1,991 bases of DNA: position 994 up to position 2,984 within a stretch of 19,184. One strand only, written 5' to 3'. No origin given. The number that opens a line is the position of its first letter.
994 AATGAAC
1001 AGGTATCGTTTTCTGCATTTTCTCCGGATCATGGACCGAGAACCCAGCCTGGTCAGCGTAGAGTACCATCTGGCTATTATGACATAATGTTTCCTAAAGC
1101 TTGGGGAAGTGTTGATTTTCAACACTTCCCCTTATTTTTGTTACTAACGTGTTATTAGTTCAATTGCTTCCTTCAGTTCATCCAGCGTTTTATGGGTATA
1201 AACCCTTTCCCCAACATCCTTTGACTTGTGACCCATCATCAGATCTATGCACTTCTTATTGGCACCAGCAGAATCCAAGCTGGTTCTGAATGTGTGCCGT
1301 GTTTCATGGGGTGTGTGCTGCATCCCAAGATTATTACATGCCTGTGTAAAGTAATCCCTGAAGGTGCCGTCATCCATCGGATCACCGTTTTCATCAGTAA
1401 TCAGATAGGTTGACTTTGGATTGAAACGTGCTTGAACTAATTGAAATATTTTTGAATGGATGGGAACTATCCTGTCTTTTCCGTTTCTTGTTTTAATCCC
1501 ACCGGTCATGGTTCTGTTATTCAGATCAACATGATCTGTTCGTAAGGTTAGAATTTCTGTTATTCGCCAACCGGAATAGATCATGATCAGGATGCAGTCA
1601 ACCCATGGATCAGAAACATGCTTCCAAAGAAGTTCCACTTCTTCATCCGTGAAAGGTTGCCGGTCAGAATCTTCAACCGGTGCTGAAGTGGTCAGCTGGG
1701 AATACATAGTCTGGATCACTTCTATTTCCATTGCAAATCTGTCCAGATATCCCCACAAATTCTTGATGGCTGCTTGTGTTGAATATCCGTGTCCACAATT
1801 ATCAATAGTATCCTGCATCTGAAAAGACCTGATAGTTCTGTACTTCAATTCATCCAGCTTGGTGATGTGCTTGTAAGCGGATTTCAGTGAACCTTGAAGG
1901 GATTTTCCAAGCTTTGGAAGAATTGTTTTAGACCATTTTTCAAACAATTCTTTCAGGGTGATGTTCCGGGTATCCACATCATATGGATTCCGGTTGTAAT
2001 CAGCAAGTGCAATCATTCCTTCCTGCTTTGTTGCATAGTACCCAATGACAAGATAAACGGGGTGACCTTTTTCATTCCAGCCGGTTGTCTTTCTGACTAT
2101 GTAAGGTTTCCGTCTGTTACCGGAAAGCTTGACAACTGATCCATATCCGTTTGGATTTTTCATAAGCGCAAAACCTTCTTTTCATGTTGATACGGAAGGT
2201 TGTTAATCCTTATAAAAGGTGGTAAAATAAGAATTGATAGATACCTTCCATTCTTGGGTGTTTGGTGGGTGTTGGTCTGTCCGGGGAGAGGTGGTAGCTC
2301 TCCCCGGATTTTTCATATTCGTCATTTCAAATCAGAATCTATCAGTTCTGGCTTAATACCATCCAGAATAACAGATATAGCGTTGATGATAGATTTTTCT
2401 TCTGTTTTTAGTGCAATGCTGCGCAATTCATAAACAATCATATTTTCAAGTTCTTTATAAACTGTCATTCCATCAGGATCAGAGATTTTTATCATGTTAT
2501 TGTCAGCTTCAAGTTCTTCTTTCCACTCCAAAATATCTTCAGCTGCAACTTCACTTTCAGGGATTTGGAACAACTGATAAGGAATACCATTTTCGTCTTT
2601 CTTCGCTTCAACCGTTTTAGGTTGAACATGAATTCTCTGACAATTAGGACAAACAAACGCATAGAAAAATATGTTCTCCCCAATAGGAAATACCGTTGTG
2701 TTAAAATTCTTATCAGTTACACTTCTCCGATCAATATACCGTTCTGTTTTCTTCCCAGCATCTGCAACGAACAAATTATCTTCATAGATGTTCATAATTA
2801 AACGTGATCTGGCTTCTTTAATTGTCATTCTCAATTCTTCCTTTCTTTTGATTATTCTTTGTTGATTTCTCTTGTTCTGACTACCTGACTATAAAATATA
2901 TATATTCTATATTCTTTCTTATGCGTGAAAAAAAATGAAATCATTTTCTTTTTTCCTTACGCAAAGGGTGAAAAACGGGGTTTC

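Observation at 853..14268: Sensor kinase gene split in frame by a 12.2-kb element bounded by a 12-bp direct repeat; possible excision-dependent genetic switch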

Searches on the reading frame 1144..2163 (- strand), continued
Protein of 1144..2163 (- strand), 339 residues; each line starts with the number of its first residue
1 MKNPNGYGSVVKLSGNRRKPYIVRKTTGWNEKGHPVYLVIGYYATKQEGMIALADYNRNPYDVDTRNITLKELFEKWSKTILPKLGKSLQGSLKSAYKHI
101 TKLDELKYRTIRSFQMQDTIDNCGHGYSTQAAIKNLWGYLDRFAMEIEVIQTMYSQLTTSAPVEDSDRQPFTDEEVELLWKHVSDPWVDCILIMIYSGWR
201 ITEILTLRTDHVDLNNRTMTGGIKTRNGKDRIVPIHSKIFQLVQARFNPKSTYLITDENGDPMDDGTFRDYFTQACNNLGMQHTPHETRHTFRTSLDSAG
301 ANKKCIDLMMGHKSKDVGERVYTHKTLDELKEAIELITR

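Call 72: search_solved_structures(query=window:1144-2163:-, max_evalue=0.001, show_alignments=1)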
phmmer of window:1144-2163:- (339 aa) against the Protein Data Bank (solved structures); distinct sequences matched with E-value up to 0.001: 10.
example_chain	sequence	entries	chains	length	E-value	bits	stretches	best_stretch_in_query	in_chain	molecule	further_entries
4a8e_A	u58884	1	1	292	2e-11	46.8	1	169-335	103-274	PROBABLE TYROSINE RECOMBINASE XERC-LIKE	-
6en0_A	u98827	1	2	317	6.3e-08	35.3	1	278-335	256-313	Int protein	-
6emy_A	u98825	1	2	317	6.3e-08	35.3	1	278-335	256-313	Int protein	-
5hxy_A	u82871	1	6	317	1.4e-07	34.1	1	173-332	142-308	Tyrosine recombinase XerA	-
6emz_A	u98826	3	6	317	1.6e-07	33.9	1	278-335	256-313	Int protein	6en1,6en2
5vfz_A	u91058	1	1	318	3.5e-06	29.5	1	190-328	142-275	Gp33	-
5dcf_A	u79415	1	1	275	0.0006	22.2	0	194-332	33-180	Tyrosine recombinase XerD,DNA translocase FtsK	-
1a0p_A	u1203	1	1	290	0.00069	22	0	193-332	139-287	SITE-SPECIFIC RECOMBINASE XERD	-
5dor_A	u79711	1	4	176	0.00072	21.9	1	172-336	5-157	Integrase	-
9i5v_14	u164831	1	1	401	0.00081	21.8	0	194-332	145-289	Ribosome-associated translation inhibitor RaiA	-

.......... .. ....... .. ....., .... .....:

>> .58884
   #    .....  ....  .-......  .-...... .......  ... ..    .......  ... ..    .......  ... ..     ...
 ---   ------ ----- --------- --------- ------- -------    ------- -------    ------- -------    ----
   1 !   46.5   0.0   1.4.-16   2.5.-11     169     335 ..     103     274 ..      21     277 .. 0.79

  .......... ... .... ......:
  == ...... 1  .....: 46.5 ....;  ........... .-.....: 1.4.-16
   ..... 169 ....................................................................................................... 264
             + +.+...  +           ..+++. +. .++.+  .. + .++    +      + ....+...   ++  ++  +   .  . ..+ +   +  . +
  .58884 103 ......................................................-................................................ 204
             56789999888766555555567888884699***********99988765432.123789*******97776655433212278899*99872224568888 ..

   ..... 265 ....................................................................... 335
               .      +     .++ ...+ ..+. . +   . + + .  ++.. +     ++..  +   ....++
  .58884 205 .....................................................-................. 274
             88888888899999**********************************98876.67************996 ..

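Call 88: search_dna_similar(query=window:1144-2163:-, collection=phages, mode=protein, max_rows=12)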
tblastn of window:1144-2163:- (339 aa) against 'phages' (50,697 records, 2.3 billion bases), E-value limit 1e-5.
Records with a match: 96; places in all: 96; records where one place covers at least 80% of the query: 33.
Best place of each record, by identity: <60% 96.
By first word of the organism name: Bacteriophage 22; Mycobacterium 20; Fusobacterium 6; Ruminococcus 6; Synechococcus 6; Bacillus 5; Butyrivibrio 4; Pseudomonas 4; Faecalibacterium 3; Staphylococcus 3; and 12 more.
By host as written in the record: - 23; Mycobacterium smegmatis mc2 155 12; [Ruminococcus] gnavus ATCC 29149 6; Fusobacterium nucleatum 4; Butyrivibrio fibrisolvens DSM 3071 3; [Clostridium] innocuum 3; Faecalibacterium prausnitzii 2; Synechococcus sp. WH 8109 2; and 32 more.
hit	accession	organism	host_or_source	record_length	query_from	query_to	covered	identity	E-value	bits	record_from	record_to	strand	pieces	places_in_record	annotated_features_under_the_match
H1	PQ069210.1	Butyrivibrio phage Closwp03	Butyrivibrio sp.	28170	1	337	99%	40.6%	2e-80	272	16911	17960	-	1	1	hypothetical protein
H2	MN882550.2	Butyrivibrio phage Arawn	Butyrivibrio fibrisolvens DSM 3071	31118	1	337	99%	40.6%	2e-80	272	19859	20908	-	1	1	hypothetical protein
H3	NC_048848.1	Butyrivibrio phage Arawn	Butyrivibrio fibrisolvens DSM 3071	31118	1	337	99%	40.6%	2e-80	272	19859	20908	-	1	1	hypothetical protein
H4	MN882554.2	Butyrivibrio phage Idris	Butyrivibrio fibrisolvens DSM 3071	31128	1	337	99%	40.6%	2e-80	272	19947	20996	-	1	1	hypothetical protein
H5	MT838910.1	Bacteriophage sp.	human fecal samples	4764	1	334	99%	37.8%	4e-58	207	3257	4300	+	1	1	record has no annotation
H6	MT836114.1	Bacteriophage sp.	human fecal samples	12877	1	337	99%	35.9%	1e-57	206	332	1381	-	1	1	record has no annotation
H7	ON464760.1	Fusobacterium phage JD-Fnp2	Fusobacterium nucleatum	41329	1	337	99%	35.2%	2e-47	177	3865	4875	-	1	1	site-specific integrase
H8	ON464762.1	Fusobacterium phage JD-Fnp5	Fusobacterium nucleatum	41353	1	337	99%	35.2%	2e-47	177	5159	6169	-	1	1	site-specific integrase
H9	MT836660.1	Bacteriophage sp.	human fecal samples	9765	1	339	100%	34.1%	3e-58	208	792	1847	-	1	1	record has no annotation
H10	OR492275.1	Fusobacterium phage phiHugo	Fusobacterium necrophorum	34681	2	337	99%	32.7%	3e-44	167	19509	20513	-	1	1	xerC: tyrosine recombinase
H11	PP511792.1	Dulem virus 33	Propithecus coquereli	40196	1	338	100%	32.5%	2e-43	165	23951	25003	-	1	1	integrase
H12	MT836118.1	Bacteriophage sp.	human fecal samples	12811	1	330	97%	32.5%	4e-45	170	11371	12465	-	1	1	record has no annotation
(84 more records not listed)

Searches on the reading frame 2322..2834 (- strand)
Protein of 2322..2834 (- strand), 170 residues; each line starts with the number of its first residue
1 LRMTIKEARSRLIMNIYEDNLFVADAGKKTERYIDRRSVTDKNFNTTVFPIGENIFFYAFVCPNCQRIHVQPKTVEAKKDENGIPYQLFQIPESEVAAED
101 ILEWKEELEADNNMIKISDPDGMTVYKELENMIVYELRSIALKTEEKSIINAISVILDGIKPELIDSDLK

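Call 7: search_protein_families(library=pfam, proteins=[window:2322-2834:-], max_evalue=0.01)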
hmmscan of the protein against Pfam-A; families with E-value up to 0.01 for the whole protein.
window:2322-2834:- (170 aa): 0 families

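Call 10: search_protein_families(library=phrogs, proteins=[window:2322-2834:-], max_evalue=0.001)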
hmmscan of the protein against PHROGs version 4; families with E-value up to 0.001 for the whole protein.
window:2322-2834:- (170 aa): 0 families

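Call 50: search_protein_families(library=pfam, proteins=[window:2322-2834:-], max_evalue=1)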
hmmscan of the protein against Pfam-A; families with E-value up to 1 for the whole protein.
window:2322-2834:- (170 aa): 1 family
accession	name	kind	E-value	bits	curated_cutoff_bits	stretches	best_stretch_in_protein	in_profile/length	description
PF06751.17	EutB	-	0.13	11.5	25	1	108-166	56-112/435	Ethanolamine ammonia lyase large subunit (EutB)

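Call 51: search_protein_families(library=padloc, proteins=[window:2322-2834:-], max_evalue=0.01)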
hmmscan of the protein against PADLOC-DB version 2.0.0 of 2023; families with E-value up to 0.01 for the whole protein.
window:2322-2834:- (170 aa): 0 families
